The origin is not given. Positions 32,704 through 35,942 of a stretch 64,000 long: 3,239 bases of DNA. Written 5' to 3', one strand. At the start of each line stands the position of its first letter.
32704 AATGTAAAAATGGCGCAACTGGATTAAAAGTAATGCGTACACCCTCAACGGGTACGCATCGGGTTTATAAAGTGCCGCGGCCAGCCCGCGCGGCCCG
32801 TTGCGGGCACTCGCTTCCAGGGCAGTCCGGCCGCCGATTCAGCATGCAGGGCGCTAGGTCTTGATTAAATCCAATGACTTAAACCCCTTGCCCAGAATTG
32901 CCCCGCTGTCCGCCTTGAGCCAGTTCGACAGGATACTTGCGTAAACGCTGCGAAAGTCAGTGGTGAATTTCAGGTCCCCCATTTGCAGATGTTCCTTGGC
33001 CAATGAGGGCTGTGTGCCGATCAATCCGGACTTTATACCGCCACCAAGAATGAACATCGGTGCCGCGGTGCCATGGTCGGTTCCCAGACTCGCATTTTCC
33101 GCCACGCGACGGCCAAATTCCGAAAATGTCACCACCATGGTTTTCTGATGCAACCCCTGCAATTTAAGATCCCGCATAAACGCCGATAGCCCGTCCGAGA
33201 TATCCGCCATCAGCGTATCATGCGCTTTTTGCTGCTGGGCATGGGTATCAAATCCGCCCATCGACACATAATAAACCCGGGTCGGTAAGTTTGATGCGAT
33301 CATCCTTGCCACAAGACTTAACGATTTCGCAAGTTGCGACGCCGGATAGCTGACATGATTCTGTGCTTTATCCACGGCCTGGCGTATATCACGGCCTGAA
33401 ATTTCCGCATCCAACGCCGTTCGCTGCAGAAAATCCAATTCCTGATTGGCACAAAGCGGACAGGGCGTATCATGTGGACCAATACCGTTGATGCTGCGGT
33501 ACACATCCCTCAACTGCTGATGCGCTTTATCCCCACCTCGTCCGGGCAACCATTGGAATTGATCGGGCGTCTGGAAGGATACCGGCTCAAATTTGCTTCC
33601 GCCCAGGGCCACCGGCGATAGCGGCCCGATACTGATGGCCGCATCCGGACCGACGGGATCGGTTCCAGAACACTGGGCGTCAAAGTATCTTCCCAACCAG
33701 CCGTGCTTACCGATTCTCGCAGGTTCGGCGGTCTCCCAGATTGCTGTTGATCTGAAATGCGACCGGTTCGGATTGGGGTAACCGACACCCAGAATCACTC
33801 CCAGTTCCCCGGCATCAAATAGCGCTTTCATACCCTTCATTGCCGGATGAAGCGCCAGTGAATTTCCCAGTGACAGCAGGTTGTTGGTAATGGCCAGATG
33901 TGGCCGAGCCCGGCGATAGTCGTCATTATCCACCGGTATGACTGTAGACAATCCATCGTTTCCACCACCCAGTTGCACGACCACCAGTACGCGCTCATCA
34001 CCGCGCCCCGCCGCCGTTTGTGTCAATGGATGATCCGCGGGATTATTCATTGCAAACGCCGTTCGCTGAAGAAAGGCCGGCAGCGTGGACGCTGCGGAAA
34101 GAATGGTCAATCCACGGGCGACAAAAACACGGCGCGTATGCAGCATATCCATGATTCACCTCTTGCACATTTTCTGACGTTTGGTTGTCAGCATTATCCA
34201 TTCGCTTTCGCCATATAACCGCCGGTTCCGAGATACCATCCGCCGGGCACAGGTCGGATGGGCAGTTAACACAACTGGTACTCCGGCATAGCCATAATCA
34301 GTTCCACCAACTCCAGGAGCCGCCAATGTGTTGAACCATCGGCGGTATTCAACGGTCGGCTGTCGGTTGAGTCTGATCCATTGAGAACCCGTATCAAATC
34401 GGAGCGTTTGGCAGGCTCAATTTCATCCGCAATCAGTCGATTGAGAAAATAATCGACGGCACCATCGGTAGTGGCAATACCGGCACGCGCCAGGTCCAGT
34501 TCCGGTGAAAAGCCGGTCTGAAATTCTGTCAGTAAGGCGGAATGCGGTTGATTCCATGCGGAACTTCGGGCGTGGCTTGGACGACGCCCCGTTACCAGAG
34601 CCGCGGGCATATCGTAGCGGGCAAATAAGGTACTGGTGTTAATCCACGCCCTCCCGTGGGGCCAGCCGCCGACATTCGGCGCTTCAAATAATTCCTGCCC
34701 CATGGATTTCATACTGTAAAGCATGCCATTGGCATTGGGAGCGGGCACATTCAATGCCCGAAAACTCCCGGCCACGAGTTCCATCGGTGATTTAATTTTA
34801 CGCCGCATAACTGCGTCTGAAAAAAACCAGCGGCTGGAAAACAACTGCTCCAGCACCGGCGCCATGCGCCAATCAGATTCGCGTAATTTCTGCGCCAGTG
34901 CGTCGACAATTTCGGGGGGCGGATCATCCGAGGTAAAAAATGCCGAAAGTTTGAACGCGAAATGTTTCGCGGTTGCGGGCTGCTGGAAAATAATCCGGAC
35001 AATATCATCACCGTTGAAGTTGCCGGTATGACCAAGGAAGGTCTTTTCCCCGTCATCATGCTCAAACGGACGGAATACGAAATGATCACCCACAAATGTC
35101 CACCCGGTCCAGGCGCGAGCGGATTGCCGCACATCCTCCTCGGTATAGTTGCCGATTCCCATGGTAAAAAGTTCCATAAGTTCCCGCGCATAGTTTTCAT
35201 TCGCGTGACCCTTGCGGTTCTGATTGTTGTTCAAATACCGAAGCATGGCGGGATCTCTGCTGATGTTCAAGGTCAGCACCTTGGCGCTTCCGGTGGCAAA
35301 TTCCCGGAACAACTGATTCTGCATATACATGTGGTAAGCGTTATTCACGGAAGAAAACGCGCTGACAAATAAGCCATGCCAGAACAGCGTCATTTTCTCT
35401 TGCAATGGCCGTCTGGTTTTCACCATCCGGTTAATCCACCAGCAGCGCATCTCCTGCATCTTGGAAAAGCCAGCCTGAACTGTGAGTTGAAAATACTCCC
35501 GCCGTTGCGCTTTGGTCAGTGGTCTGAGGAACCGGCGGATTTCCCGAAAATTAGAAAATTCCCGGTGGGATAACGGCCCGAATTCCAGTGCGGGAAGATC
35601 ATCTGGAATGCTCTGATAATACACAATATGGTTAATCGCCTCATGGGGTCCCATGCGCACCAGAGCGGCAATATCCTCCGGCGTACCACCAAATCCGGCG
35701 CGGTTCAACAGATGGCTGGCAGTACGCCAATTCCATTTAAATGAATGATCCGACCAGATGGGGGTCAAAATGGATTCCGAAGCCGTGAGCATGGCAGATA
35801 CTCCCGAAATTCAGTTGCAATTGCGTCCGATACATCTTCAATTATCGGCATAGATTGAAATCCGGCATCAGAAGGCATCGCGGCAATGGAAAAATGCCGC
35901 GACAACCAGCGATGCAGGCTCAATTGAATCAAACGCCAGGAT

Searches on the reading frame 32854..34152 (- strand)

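Call 13: search_protein_families(library=pfam, proteins=[window:32854-34152:-], max_evalue=0.001)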
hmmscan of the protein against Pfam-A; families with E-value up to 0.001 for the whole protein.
window:32854-34152:- (432 aa): 1 family
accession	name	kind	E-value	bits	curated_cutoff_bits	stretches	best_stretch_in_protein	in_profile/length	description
PF07394.17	DUF1501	-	2.1e-32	113.2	27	1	273-388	227-343/390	Protein of unknown function (DUF1501)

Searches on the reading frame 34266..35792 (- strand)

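Call 13: search_protein_families(library=pfam, proteins=[window:34266-35792:-], max_evalue=0.001)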
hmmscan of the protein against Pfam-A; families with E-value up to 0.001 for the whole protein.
window:34266-35792:- (508 aa): 1 family
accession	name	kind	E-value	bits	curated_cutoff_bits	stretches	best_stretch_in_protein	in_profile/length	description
PF08811.16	DUF1800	-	9.5e-119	397.7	26.1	1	27-507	1-419/419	Protein of unknown function (DUF1800)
